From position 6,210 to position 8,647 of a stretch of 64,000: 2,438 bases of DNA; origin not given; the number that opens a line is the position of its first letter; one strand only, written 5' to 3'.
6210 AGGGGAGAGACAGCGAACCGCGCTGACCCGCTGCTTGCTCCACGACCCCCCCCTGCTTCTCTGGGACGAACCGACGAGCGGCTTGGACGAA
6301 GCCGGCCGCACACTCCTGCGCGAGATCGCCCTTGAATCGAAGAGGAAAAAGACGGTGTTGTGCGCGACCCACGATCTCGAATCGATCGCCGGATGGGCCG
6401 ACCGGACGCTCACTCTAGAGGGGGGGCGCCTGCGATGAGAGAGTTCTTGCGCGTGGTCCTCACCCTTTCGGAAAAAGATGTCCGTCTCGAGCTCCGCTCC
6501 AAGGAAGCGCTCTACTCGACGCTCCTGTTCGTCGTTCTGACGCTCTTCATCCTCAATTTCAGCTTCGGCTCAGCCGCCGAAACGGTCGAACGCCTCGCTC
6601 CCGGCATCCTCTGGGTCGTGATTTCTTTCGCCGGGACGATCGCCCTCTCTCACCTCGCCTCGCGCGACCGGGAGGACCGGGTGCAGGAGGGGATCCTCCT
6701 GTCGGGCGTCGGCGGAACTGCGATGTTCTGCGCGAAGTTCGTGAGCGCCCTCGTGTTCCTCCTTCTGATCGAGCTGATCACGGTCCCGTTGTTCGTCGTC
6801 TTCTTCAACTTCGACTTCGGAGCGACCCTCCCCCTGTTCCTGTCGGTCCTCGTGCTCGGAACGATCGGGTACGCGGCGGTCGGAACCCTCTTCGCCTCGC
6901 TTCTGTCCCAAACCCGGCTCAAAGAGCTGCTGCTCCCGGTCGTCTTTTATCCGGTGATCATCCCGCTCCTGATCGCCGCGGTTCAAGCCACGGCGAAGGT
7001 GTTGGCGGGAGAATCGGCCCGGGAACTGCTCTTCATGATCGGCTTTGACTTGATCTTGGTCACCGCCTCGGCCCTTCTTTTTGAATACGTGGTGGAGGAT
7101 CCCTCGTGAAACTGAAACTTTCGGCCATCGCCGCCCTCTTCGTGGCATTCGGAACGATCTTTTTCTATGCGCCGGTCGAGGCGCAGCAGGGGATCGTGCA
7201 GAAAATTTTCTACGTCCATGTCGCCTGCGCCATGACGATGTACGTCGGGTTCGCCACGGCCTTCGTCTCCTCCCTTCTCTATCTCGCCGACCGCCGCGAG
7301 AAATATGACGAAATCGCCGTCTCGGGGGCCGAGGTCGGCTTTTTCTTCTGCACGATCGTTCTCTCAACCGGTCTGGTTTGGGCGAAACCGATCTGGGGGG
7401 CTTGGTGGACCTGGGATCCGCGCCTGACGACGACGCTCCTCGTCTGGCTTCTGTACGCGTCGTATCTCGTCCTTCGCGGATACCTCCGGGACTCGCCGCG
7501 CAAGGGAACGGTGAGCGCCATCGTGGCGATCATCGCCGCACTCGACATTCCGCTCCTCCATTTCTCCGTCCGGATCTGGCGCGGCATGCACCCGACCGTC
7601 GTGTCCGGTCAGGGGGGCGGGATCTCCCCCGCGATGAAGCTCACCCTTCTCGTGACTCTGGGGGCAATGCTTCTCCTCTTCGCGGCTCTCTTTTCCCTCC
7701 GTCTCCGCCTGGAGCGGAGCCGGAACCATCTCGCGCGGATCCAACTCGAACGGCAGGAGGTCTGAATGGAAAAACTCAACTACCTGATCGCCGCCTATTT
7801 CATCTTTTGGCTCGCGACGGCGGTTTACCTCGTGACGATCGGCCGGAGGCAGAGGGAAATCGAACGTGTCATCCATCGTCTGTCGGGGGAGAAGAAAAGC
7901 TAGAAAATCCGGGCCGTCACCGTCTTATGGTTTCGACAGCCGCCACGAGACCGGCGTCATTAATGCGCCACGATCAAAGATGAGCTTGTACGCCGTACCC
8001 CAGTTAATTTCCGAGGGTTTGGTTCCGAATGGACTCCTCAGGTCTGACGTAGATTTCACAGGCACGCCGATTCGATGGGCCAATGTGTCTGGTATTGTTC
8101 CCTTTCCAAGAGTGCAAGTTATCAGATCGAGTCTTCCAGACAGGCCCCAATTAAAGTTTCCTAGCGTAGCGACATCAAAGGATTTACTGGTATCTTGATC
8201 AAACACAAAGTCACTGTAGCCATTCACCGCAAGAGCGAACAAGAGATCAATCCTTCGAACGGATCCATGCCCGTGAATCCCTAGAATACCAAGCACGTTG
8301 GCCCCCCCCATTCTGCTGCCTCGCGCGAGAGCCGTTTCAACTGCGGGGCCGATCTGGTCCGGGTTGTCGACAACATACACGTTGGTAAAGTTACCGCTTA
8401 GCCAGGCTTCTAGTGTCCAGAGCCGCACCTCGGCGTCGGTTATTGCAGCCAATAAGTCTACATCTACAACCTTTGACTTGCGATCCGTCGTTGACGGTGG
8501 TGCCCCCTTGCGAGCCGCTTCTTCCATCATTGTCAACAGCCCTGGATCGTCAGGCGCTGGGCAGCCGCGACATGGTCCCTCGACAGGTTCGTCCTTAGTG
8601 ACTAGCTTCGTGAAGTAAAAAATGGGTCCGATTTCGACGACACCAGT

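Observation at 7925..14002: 2025-aa FG-GAP/VCBS + RHS lipoprotein with a variant core ending (DPSGH) and a 325-aa C-terminal domain of unknown function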

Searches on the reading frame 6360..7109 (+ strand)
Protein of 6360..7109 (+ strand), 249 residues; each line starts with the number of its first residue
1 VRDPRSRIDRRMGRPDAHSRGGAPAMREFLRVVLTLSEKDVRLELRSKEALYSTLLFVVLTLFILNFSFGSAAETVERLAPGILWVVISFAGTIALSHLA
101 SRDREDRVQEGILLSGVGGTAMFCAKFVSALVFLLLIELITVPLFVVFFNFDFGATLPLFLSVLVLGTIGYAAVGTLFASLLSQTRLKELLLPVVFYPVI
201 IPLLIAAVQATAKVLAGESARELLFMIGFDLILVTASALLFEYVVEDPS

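Call 10: search_protein_families(library=pfam, proteins=[window:6360-7109:+], max_evalue=0.001)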
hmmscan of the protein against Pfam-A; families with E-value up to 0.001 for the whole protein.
window:6360-7109:+ (249 aa): 3 families
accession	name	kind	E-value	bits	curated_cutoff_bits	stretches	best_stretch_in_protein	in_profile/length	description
PF03379.19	CcmB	-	2.4e-28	99.5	24.9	1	35-234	3-202/215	CcmB protein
PF01061.29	ABC2_membrane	-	6.4e-08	32.8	26.9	1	33-200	3-174/211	ABC-2 type transporter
PF12698.13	ABC2_membrane_3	-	4.8e-07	29.6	31.6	1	79-203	164-287/347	ABC-2 family transporter protein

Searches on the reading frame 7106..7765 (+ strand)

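Call 10: search_protein_families(library=pfam, proteins=[window:7106-7765:+], max_evalue=0.001)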
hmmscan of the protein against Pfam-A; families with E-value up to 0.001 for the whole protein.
window:7106-7765:+ (219 aa): 1 family
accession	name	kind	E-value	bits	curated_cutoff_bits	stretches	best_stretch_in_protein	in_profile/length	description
PF01578.25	Cytochrom_C_asm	-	1.9e-33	116.4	29.9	1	6-162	35-212/212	Cytochrome C assembly protein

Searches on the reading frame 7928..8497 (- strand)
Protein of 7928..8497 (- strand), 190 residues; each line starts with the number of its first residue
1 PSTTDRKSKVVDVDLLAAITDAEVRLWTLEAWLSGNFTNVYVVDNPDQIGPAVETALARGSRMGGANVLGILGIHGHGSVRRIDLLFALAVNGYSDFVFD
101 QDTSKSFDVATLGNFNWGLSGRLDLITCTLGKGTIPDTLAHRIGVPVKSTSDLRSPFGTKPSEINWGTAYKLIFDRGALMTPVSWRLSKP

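Call 8: search_protein_families(library=pfam, proteins=[window:7928-8479:-], max_evalue=10)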
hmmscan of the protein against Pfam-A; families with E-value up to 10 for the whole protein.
seq(184 aa): 0 families

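Call 48: predict_structure(protein=window:7928-8497:-)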
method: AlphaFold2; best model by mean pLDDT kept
length: 190 residues; sequences in the alignment: 1
mean_pLDDT: 33.8   pTM: 0.30
mean pLDDT of the five models: 33.8, 31.4, 30.9, 30.2, 27.0
residues with pLDDT >= 90: 0; 70-90: 0; 50-70: 15; < 50: 175
segments of 3 or more residues with pLDDT < 50: 1-42, 44-46, 61-190
pLDDT, mean of each block of 10 residues (from residue 1): 30 27 30 37 49 54 45 40 41 30 28 26 27 29 28 33 34 28 25
secondary structure, 60 per line:
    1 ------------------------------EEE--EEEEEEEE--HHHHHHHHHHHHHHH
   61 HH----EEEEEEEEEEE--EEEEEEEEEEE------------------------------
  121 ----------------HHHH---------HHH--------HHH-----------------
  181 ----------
elements in order: E31-33 E36-43 H46-62 E67-77 E80-90 H137-140
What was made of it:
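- No usable model exists to check the fold (call 48).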

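Call 70: search_protein_families(library=phrogs, proteins=[window:7928-8497:-], max_evalue=1)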
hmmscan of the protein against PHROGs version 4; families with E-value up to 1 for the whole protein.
window:7928-8497:- (190 aa): 1 family
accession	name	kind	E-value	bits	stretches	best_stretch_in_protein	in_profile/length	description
phrog_14596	-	unknown function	0.35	12.1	0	157-170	38-51/75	-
